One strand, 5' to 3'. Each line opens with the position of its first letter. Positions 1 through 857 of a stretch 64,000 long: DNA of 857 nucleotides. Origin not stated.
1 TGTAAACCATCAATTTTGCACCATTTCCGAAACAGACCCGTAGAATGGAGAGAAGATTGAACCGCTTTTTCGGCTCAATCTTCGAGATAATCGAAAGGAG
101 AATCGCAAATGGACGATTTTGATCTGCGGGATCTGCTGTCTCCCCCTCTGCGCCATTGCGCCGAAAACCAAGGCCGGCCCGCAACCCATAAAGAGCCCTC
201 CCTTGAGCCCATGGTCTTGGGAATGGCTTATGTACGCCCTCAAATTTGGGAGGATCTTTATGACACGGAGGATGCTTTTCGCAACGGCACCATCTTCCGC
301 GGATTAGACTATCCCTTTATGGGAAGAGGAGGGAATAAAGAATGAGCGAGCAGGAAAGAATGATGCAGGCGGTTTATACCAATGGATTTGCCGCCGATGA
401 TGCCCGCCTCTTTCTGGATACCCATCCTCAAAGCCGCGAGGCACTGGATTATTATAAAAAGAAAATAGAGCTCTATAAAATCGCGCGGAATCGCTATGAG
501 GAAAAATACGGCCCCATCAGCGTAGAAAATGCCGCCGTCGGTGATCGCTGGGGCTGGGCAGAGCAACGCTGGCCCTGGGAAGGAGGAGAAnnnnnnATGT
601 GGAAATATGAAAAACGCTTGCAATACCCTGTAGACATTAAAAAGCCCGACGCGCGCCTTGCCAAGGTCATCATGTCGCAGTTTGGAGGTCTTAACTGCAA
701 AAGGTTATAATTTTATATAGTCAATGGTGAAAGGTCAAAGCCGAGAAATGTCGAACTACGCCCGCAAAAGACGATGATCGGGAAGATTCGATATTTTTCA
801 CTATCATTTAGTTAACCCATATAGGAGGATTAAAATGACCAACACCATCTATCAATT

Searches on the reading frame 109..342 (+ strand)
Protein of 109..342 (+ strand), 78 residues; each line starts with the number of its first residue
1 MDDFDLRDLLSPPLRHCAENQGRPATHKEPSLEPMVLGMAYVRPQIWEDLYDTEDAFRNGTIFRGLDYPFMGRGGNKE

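Call 3: search_protein_families(library=pfam, proteins=[window:109-342:+], max_evalue=1)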
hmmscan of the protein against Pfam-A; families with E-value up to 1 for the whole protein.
window:109-342:+ (78 aa): 1 family
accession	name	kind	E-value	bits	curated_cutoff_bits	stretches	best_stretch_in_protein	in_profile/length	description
PF11007.13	CotJA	-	1.2e-13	51.1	25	1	37-70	2-35/35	Spore coat associated protein JA (CotJA)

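Call 4: search_protein_families(library=ncbifam, proteins=[window:109-342:+], max_evalue=1)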
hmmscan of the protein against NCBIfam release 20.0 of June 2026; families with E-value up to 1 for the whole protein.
window:109-342:+ (78 aa): 0 families

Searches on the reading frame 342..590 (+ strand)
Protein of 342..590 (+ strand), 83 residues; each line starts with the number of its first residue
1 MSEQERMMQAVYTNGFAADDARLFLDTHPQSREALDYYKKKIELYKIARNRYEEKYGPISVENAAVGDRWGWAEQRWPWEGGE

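Call 3: search_protein_families(library=pfam, proteins=[window:342-590:+], max_evalue=1)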
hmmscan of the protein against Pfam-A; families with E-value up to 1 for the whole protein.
window:342-590:+ (83 aa): 1 family
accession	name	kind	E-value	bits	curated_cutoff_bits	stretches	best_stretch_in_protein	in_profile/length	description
PF12652.12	CotJB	-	8.5e-25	87.2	29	1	6-80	2-76/76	CotJB protein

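Call 4: search_protein_families(library=ncbifam, proteins=[window:342-590:+], max_evalue=1)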
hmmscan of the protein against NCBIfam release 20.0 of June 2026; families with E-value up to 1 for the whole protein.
window:342-590:+ (83 aa): 0 families

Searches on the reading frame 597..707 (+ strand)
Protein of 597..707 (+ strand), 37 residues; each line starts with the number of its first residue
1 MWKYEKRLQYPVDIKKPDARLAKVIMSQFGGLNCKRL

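Call 3: search_protein_families(library=pfam, proteins=[window:597-707:+], max_evalue=1)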
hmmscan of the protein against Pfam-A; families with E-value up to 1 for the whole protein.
window:597-707:+ (37 aa): 1 family
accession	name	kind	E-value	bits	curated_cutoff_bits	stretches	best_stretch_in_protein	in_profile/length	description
PF05067.18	Mn_catalase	-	3.5e-07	29.9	27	1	1-32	1-32/284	Manganese containing catalase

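Call 4: search_protein_families(library=ncbifam, proteins=[window:597-707:+], max_evalue=1)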
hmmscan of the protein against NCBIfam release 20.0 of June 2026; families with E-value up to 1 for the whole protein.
window:597-707:+ (37 aa): 1 family
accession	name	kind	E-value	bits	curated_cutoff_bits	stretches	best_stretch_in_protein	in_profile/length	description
NF052557.1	ManCatBAC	equivalog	0.0029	17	350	1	1-31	1-31/268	manganese catalase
